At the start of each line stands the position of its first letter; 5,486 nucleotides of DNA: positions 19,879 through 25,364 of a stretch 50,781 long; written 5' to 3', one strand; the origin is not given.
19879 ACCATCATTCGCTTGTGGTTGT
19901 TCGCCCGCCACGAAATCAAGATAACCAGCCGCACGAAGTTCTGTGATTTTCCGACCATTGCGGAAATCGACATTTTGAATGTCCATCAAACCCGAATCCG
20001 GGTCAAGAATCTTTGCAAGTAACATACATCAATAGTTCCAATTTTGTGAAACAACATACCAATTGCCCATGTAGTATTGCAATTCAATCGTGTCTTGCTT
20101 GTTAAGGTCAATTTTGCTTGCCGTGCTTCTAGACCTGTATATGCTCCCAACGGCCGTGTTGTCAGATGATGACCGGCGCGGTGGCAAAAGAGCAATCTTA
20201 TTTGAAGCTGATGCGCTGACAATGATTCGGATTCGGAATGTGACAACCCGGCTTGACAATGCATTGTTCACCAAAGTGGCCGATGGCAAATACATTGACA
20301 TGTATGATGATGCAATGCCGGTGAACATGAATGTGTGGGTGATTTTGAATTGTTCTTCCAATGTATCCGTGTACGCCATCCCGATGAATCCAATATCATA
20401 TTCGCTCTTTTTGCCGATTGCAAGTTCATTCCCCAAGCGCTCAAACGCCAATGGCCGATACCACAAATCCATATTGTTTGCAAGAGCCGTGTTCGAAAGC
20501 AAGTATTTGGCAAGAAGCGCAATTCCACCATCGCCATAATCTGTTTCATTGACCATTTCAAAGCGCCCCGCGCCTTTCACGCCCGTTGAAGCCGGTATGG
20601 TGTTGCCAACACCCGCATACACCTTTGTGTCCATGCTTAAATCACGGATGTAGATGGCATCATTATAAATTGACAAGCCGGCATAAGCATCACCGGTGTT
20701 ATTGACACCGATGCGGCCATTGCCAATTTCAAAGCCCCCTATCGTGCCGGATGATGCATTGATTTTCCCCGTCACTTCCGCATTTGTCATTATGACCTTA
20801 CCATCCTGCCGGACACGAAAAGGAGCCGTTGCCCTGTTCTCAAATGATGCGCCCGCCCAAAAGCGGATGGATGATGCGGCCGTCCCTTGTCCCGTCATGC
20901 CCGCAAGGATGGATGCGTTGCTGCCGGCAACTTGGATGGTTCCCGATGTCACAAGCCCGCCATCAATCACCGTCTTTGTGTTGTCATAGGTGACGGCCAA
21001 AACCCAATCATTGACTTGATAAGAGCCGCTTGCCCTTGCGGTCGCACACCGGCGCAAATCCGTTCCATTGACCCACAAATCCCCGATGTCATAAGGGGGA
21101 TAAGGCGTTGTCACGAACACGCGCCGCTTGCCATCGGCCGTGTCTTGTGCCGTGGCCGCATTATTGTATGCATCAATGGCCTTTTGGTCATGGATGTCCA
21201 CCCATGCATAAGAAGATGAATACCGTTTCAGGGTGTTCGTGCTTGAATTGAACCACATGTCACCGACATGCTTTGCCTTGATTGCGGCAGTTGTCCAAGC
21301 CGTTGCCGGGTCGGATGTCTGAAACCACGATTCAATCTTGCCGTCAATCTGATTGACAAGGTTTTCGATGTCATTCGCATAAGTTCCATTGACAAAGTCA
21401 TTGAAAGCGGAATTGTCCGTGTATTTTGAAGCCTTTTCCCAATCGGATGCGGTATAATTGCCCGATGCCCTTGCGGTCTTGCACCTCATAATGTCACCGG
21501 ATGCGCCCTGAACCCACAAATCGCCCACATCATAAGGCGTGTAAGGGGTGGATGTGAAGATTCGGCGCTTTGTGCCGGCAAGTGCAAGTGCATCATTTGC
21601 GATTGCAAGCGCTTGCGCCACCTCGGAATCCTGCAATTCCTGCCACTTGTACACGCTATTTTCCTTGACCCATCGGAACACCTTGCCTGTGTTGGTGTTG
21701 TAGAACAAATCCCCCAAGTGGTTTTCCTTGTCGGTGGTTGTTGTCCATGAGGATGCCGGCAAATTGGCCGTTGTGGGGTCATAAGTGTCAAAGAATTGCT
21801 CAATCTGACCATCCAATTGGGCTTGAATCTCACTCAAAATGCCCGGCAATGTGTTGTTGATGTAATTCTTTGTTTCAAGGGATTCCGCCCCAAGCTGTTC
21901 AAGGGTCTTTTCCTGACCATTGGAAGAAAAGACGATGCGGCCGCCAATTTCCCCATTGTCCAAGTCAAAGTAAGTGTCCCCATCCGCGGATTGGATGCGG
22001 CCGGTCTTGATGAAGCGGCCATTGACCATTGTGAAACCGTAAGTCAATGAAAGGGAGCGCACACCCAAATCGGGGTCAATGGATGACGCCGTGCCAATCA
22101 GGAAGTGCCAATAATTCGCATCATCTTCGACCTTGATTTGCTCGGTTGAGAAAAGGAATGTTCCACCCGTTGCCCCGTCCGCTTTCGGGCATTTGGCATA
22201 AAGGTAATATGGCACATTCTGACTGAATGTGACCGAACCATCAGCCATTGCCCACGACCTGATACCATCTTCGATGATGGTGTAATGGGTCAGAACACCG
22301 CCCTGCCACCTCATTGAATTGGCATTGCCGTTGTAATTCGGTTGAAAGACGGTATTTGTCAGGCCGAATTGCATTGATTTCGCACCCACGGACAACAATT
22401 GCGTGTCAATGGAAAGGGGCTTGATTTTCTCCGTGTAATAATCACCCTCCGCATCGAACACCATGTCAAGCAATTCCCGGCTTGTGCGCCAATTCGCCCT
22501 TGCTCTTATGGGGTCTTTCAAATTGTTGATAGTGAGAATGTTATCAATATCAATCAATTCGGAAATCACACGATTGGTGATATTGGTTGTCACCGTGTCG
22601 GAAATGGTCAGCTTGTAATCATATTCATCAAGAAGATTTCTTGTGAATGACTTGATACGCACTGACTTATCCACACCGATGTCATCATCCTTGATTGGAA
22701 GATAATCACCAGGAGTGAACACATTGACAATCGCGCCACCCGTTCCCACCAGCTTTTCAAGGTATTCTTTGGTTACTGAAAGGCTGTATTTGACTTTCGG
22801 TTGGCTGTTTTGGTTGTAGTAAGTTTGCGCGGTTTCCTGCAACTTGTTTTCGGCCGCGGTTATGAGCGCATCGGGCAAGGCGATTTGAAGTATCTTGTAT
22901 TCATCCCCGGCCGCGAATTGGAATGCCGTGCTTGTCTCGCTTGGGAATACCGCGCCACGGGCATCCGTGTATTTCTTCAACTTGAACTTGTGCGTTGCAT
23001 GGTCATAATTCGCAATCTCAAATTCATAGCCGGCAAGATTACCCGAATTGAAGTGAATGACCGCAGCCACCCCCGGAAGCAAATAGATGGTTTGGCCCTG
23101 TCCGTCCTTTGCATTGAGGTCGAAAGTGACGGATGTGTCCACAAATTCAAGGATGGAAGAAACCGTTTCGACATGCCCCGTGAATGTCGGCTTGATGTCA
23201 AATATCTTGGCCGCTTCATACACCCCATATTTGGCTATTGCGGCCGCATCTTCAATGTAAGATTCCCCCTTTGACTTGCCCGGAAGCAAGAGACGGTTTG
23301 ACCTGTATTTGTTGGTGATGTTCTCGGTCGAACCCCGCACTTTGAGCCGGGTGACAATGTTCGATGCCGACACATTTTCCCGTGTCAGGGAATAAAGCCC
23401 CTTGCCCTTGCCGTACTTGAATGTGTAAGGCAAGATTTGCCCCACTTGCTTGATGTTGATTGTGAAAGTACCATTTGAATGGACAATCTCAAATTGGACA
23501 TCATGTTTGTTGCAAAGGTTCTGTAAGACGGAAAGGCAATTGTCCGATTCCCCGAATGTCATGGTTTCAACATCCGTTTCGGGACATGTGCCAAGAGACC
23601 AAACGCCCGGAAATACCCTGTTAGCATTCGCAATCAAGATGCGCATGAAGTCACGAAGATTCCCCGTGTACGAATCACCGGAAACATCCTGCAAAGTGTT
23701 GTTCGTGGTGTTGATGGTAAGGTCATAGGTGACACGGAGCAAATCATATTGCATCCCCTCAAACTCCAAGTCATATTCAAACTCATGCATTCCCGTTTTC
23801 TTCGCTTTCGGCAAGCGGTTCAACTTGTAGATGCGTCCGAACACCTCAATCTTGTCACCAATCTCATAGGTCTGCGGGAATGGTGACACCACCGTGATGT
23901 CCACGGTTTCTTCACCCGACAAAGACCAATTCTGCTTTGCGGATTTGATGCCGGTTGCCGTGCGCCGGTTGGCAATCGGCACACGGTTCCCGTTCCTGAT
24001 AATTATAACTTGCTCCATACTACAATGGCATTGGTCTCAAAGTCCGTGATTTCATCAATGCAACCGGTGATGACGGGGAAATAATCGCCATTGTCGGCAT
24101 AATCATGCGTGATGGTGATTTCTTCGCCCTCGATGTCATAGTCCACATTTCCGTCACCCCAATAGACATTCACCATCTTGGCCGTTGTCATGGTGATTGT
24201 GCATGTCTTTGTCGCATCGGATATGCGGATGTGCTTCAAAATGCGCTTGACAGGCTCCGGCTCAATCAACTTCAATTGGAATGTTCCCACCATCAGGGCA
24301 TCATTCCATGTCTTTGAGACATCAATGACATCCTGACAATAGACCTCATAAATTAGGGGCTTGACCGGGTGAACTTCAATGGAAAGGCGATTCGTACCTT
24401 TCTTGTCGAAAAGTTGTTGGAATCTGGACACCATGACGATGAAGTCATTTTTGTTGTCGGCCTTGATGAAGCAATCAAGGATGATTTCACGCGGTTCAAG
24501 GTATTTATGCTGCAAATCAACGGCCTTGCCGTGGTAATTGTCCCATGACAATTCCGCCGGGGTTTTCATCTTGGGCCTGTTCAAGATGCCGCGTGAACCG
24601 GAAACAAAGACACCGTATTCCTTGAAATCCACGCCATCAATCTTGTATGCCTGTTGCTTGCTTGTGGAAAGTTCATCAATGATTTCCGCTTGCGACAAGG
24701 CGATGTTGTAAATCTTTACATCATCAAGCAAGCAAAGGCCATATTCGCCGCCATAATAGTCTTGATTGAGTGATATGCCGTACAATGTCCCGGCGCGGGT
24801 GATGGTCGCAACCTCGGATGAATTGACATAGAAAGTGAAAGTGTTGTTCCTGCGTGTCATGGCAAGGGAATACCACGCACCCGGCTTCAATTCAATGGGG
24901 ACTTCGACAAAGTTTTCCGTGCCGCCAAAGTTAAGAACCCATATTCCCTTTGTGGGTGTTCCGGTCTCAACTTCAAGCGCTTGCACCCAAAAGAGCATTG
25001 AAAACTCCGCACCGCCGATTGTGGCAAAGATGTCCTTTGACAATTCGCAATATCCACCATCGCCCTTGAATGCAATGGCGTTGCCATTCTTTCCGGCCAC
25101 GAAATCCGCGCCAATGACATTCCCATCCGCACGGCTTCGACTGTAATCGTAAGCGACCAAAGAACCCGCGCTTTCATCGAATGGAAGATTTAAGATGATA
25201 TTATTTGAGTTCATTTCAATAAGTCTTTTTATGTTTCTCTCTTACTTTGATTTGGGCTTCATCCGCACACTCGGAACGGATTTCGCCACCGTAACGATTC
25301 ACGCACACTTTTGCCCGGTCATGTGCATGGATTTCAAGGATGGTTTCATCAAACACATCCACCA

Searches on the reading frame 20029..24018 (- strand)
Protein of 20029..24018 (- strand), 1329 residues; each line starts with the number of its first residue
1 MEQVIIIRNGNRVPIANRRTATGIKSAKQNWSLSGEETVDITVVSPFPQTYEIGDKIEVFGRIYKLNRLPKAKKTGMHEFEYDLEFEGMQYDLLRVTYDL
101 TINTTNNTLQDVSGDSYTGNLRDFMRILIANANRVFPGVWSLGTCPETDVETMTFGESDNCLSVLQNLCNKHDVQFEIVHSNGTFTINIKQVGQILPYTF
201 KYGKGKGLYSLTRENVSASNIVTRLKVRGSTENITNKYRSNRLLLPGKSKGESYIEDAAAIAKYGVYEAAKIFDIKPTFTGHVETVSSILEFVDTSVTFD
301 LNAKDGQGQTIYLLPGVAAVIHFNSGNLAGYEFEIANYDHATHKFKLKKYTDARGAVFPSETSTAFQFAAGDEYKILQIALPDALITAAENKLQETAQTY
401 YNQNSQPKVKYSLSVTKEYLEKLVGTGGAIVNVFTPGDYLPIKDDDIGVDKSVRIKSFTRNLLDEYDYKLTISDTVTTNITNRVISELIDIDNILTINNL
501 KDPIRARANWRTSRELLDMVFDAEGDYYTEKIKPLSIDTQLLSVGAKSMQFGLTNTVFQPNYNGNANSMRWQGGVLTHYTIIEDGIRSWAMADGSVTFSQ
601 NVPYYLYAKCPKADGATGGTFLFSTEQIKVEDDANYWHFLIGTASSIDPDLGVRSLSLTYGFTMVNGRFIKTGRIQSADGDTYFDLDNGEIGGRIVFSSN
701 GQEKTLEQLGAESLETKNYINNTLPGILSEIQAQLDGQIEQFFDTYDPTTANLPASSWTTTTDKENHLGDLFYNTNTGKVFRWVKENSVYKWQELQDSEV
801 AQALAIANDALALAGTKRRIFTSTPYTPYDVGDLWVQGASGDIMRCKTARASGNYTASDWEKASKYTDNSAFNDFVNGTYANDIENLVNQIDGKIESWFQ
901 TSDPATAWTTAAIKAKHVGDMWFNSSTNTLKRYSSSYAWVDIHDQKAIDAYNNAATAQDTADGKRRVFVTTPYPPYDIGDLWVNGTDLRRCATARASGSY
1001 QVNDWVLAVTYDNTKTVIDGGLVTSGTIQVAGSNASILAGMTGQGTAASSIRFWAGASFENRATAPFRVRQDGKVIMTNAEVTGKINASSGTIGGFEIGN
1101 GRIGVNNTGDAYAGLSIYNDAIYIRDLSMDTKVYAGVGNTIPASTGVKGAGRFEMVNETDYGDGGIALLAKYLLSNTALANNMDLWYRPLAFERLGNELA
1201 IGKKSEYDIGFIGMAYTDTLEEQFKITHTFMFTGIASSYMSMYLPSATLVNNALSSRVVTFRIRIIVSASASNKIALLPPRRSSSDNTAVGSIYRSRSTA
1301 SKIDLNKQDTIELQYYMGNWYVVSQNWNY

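Call 46: search_protein_families(library=pfam, proteins=[window:20029-24018:-], max_evalue=0.001)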
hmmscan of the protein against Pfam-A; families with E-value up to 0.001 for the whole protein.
window:20029-24018:- (1329 aa): 1 family
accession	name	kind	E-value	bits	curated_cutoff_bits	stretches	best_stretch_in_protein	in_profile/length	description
PF06605.17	Prophage_tail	-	5e-09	36.6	31.3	1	390-474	161-238/250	Prophage endopeptidase tail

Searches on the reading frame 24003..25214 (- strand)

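Call 46: search_protein_families(library=pfam, proteins=[window:24003-25214:-], max_evalue=0.001)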
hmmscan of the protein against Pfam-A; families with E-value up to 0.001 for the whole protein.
window:24003-25214:- (403 aa): 2 families
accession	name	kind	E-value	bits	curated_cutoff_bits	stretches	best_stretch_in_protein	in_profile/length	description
PF13385.13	Laminin_G_3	-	1.3e-12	48.6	27.6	1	97-178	64-150/151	Concanavalin A-like lectin/glucanases superfamily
PF05709.17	Sipho_tail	-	0.00042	21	24.2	0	227-316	35-116/118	Phage tail protein RIFT-related domain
